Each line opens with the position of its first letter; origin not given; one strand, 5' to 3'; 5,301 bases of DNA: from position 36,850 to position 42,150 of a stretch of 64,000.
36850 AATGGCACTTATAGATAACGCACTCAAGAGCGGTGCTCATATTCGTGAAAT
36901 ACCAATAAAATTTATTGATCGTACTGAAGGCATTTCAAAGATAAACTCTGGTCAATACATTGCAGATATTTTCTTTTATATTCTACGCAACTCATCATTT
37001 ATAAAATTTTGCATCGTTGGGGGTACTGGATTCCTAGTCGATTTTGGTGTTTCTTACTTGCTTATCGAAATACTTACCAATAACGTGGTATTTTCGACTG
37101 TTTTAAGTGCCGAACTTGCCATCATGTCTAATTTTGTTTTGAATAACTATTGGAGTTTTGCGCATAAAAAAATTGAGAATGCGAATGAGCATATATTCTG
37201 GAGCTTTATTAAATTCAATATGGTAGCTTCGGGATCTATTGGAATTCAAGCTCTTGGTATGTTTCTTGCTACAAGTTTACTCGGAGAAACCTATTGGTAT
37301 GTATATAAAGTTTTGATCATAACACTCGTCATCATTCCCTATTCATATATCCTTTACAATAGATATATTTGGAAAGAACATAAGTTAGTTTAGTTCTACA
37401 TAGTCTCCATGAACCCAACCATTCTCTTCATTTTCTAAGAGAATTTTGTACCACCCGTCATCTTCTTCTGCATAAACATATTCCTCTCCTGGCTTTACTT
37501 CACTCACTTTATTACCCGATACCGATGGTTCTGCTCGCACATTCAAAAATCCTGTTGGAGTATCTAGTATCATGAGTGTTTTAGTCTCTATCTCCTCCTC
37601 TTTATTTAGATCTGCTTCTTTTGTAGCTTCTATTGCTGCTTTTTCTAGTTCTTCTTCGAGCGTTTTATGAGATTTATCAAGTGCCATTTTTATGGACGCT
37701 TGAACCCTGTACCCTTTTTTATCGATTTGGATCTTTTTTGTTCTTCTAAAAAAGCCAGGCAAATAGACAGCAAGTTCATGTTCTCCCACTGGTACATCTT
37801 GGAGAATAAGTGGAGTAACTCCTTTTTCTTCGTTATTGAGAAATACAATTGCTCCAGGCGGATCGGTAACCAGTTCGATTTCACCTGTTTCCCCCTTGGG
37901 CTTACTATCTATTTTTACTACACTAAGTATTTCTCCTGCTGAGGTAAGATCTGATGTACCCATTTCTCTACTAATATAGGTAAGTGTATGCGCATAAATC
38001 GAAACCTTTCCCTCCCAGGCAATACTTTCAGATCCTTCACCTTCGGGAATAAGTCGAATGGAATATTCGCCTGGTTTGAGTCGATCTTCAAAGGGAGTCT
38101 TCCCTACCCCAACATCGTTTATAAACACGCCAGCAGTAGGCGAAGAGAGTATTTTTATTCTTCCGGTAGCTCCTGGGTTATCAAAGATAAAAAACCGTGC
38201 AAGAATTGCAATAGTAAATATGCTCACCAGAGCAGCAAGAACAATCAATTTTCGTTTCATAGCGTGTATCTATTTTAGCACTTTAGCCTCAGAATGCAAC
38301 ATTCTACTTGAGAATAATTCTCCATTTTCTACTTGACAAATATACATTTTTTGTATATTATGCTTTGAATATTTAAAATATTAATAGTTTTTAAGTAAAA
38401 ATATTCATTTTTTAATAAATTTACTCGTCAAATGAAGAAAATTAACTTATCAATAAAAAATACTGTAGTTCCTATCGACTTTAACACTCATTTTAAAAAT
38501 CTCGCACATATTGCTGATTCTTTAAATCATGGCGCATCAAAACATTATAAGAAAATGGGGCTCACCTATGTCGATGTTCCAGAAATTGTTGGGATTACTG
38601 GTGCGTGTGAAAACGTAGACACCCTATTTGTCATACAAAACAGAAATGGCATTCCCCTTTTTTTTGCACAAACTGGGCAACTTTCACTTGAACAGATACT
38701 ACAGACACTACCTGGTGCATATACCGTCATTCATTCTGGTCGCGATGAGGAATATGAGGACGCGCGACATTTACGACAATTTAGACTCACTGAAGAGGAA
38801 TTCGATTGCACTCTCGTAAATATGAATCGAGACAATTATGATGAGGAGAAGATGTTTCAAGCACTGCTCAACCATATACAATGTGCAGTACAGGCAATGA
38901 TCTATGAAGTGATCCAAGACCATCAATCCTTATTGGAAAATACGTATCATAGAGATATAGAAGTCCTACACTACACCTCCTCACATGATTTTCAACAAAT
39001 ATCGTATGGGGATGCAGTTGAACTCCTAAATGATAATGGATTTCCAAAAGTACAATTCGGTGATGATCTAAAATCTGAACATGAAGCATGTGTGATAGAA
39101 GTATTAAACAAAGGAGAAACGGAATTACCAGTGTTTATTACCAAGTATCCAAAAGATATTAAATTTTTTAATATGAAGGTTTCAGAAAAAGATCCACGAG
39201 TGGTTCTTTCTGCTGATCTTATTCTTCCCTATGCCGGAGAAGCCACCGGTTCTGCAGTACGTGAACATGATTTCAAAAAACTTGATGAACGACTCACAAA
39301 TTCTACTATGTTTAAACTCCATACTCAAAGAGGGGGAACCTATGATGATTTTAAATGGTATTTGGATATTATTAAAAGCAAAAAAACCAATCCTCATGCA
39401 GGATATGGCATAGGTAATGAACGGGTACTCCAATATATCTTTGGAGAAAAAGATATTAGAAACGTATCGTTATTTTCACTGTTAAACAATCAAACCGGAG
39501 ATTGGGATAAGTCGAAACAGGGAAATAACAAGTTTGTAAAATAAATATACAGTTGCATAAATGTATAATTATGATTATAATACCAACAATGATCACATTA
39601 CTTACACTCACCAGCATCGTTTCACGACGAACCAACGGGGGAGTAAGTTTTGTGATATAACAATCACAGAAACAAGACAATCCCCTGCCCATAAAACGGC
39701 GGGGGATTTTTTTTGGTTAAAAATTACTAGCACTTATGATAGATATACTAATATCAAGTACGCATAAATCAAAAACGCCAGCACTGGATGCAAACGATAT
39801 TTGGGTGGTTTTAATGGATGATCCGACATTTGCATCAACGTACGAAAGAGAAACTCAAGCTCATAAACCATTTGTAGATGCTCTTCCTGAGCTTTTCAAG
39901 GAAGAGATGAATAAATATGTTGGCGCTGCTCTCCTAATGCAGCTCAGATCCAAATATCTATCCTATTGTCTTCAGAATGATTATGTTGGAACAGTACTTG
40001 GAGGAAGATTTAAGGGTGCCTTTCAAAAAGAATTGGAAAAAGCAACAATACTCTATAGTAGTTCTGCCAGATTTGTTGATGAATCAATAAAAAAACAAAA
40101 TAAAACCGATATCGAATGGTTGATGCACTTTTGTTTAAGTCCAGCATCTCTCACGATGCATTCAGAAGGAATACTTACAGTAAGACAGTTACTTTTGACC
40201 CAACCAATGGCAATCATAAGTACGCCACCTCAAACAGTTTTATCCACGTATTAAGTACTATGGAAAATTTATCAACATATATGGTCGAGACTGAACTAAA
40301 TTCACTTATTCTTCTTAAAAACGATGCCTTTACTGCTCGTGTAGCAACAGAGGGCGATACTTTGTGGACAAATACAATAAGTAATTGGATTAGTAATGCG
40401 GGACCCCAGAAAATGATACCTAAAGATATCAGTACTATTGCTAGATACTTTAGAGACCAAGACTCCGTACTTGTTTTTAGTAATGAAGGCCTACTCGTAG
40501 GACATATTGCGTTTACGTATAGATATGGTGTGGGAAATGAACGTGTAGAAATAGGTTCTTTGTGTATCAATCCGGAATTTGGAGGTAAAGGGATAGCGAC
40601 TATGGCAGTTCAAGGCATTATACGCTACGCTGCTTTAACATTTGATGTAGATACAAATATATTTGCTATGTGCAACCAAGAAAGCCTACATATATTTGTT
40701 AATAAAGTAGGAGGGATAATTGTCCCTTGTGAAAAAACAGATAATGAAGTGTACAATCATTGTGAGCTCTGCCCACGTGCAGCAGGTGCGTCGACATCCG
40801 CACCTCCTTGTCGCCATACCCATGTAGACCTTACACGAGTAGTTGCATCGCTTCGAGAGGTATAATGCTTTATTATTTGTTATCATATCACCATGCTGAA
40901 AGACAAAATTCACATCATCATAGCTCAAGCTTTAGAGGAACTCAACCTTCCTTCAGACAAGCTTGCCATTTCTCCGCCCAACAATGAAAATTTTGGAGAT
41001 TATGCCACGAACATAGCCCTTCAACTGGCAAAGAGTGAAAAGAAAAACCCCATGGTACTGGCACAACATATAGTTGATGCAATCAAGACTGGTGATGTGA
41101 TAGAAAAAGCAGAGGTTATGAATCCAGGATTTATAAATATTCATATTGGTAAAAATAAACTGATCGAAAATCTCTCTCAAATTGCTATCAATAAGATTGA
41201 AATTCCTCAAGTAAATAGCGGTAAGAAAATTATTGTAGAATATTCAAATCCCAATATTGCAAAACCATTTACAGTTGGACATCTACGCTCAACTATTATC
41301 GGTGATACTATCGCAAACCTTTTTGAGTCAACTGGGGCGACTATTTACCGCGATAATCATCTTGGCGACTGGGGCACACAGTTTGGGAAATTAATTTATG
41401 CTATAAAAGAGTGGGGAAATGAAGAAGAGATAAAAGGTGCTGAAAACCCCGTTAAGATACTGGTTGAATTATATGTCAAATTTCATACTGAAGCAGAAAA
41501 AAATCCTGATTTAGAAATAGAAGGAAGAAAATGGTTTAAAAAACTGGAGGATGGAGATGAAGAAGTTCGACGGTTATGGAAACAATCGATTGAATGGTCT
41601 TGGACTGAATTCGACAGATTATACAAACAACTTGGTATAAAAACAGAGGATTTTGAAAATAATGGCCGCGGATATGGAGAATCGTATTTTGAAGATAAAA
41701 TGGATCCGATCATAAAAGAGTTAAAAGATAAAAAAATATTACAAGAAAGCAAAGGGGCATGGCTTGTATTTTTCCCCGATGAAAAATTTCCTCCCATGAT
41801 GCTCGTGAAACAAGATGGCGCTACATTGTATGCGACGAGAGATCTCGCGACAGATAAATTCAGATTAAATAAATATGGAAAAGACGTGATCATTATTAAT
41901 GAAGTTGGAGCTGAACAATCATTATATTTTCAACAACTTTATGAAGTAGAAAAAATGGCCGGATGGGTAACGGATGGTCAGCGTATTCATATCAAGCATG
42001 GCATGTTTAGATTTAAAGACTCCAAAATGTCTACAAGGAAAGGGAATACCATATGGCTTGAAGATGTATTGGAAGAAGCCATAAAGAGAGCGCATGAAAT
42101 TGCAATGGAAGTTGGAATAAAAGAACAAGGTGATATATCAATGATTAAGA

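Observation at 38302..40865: Orphan module upstream of argS: aaRS core without an anticodon domain, a micro-transcript, an unknown protein and a Cys/His-tailed GNAT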

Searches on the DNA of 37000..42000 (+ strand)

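Call 5: search_rna_families(source=window, start=37000, end=42000, threshold=evalue, max_evalue=1, show_alignments=3)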
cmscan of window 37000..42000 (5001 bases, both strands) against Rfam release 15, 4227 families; matches with E-value up to 1: 2.
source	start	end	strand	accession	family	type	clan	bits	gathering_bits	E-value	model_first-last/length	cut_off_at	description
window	39675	39784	-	RF02450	ncr1175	Gene; sRNA;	-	24.2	60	0.38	1-110/110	no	Bacillus sRNA ncr1175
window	39569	39713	+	RF00506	Thr_leader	Cis-reg; leader;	-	22.3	55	0.69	1-118/118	no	Threonine operon leader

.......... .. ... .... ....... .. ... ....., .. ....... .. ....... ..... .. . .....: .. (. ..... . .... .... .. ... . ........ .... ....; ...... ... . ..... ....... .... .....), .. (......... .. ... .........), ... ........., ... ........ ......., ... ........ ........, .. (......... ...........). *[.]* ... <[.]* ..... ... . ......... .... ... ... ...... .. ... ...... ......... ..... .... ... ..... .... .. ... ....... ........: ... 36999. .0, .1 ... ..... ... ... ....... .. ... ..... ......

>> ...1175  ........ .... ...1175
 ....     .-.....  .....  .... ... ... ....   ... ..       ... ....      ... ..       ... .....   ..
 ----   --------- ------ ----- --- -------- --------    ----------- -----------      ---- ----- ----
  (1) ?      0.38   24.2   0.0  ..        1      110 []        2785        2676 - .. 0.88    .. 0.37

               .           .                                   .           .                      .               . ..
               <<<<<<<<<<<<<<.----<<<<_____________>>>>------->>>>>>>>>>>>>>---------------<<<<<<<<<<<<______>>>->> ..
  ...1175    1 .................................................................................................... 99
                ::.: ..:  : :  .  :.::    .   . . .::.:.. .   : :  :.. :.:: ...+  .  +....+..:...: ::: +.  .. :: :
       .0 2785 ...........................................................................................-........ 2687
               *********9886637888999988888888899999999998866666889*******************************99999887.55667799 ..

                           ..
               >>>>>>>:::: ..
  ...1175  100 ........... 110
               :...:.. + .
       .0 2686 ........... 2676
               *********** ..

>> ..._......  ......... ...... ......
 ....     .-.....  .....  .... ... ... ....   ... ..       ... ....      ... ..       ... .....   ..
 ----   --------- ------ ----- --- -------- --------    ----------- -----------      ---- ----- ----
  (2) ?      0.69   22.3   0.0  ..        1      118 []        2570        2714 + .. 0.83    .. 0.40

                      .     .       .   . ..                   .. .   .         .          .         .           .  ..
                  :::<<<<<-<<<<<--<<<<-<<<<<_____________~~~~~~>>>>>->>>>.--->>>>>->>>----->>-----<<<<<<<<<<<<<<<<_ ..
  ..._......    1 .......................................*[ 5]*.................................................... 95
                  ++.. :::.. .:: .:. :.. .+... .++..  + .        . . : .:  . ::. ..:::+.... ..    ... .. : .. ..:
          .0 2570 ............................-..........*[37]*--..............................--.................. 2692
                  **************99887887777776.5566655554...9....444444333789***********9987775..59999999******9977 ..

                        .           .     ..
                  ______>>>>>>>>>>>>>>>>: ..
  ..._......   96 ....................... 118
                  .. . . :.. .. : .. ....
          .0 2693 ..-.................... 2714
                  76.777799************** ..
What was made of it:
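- On Known RNA families (Rfam 15: riboswitches, T-box, leaders, sRNAs): The best sub-threshold hits are ncr1175 (24 bits against 60) and Thr_leader (22 against 55) (call 5).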

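Call 90: build_rna_model(alignment_id=A5)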
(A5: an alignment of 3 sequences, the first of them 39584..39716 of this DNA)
Model R1 built from alignment A5 (3 sequences, 134 columns); structure: RNAalifold consensus.
model positions 133; base pairs 38; branch points 1; effective number of sequences 0.88; information 0.59 bits per position. Calibrated on 0.2 Mb of random sequence (short: E-values are rough).
structure used (alignment columns):
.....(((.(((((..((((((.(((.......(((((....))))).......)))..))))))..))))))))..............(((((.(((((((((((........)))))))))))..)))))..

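Call 92: search_with_rna_model(model_id=R1, sources=[window, L001, L002, L003, L005, L006, L007, L008, L009, L010, L011, L012, L013, L014, L015, L016, L017, L018, L019, L020, L021, L022, L023, L024, L025, L026, L027, L028, L029, L030, L031, L032, L033, L034, L035, L036, L037, L038, L039, L040, L041, L042, L043, L044, L045, L046, L047, L048, L049, L050, L051, L052, L053, L054, L055, L056, L057, L058, L059, L060, L061, L062, L063, L064, L065, L066, L067, L068, L069, L070, L071, L072, L073, L074, L075, L076, L077, L078, L079, L080, L081, L082, L083, L084, L085, L086, L087, L088, L089], max_evalue=1)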
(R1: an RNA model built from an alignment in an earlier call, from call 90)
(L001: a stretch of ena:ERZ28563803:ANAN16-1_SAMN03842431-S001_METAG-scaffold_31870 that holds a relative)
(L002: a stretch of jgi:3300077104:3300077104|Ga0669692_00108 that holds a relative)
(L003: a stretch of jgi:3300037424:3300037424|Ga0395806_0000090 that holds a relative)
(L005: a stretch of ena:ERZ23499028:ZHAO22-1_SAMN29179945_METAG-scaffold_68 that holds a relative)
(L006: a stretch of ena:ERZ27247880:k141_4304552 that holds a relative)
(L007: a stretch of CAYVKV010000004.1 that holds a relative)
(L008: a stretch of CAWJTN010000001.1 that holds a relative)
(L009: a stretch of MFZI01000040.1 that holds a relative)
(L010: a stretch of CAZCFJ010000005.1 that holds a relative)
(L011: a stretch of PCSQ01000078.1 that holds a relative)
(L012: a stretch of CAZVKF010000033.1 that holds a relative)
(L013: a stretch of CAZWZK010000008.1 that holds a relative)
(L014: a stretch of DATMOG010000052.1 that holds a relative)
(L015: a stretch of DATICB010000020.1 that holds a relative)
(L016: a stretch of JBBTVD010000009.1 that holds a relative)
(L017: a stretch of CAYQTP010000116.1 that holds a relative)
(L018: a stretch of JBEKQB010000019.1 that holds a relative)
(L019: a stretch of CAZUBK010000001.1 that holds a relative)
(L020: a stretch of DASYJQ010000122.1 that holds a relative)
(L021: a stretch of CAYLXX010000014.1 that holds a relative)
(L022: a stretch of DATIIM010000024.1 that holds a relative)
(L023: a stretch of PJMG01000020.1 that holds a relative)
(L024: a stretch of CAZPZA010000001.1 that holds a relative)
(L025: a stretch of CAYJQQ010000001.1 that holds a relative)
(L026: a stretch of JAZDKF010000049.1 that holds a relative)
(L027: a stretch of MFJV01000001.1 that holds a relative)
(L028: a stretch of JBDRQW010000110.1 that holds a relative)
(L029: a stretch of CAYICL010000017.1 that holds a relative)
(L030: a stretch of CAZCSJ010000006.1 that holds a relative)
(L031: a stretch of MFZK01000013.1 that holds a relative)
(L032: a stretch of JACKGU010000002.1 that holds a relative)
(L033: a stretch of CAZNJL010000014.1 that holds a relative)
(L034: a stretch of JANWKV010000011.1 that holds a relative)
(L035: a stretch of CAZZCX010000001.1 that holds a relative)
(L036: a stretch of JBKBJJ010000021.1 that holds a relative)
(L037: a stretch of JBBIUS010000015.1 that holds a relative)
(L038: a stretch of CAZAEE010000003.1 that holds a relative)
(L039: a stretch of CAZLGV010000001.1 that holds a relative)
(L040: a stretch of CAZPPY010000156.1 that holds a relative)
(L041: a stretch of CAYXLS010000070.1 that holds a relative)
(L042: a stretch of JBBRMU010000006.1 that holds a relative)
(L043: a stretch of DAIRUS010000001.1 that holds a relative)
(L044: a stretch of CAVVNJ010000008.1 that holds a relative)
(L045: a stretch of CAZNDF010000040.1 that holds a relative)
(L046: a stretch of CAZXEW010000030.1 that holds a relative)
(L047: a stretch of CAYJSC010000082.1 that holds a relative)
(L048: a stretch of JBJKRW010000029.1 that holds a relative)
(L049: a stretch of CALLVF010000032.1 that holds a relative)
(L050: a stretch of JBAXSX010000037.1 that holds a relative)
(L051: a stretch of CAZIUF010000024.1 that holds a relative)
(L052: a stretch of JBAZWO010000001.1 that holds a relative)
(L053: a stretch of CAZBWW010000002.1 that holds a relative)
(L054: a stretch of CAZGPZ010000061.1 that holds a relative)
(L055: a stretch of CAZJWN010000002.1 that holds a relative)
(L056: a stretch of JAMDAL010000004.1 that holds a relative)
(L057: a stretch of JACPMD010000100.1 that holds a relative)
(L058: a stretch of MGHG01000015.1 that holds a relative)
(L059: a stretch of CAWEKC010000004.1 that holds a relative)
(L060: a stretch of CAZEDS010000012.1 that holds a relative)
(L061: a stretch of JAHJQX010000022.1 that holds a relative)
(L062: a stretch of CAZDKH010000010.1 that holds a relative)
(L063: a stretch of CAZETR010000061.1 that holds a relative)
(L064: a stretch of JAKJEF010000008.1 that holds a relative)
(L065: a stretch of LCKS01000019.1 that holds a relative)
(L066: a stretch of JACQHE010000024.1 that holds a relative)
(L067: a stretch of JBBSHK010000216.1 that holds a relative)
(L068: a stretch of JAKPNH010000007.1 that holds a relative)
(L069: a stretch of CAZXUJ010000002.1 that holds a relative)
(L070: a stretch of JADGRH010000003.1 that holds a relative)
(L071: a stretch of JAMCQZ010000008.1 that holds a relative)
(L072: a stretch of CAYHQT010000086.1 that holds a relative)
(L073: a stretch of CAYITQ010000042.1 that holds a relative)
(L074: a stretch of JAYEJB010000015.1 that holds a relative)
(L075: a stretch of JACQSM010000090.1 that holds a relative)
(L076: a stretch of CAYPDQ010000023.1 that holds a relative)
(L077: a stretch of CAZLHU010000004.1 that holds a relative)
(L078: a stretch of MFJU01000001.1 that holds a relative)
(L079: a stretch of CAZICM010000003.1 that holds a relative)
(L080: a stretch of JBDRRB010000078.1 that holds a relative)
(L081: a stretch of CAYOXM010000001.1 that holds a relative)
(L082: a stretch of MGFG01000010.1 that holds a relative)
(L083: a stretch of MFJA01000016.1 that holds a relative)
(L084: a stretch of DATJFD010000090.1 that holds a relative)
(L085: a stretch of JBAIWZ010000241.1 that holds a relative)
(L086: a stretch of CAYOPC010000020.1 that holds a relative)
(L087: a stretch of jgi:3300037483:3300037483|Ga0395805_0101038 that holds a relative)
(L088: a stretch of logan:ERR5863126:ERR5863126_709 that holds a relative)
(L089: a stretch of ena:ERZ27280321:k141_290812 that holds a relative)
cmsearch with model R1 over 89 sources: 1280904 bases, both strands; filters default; matches with E-value up to 1: 8.
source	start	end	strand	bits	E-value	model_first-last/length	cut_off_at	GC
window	39584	39716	+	161.2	1.9e-37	1-133/133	no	0.44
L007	11163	11295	+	160.4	3.1e-37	1-133/133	no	0.46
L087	1491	1623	+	159.4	5.5e-37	1-133/133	no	0.46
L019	7664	7746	+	31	0.00011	1-133/133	no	0.41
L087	1578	1648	-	26.7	0.0013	1-133/133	no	0.31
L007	11258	11287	-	25.1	0.0034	96-125/133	no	0.6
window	39673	39742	-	20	0.065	1-133/133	no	0.4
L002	5913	5997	+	16.7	0.43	1-133/133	no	0.36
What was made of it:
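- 39588..39716 (+): Conserved structured leader RNA of about 130 nt. It has a P1 hairpin (39592-39656) with a 7x7 internal loop in which both strands start ACCA. An alternative antiterminator (39636-39644 pairing with 39677-39687) encloses a hairpin (39648-39656 with 39663-39671). The intrinsic terminator is 39679-39708 plus a U tract. A covariance model finds it only in these three loci (call 92).
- Tried and rejected: A covariance-model search of 89 sources found only the three known copies (call 92).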

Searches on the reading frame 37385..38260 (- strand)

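Call 3: search_protein_families(library=pfam, proteins=[window:37385-38260:-], max_evalue=0.1)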
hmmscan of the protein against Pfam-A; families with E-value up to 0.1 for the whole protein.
window:37385-38260:- (291 aa): 4 families
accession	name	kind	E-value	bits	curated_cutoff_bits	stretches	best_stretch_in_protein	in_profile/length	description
PF08308.17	PEGA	-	1.7e-17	63.5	20.8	2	126-187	2-62/71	PEGA domain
PF08239.17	SH3_3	-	1.4e-12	48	27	1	238-289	2-54/54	Bacterial SH3 domain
PF07653.23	SH3_2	-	0.0086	16.2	21.8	1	262-289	26-53/55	Variant SH3 domain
PF06347.19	SH3_4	-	0.068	13.4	24.1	0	238-284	4-50/56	Bacterial SH3 domain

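Call 4: search_protein_families(library=ncbifam, proteins=[window:37385-38260:-], max_evalue=0.1)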
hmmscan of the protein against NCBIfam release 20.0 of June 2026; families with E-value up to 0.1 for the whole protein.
window:37385-38260:- (291 aa): 5 families
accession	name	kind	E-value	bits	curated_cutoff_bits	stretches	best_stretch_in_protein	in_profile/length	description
NF047815.1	LIC10124_lipo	equivalog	1.5e-07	30.4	650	1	31-110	268-349/516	LIC10124 family lipoprotein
NF040678.1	EntFM_CwpFM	equivalog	0.00022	20.4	720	1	213-288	43-117/430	enterotoxin EntFM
TIGR04211.1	SH3_and_anchor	equivalog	0.0043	16.7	65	1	239-288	8-58/198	TIGR04211 family SH3 domain-containing protein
NF010495.0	PRK13914.1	equivalog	0.01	14.8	647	1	236-288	86-139/481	invasion associated endopeptidase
NF040676.1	wall_bind_EntB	exception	0.023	13.3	780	1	238-279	32-73/490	cell wall-binding protein EntB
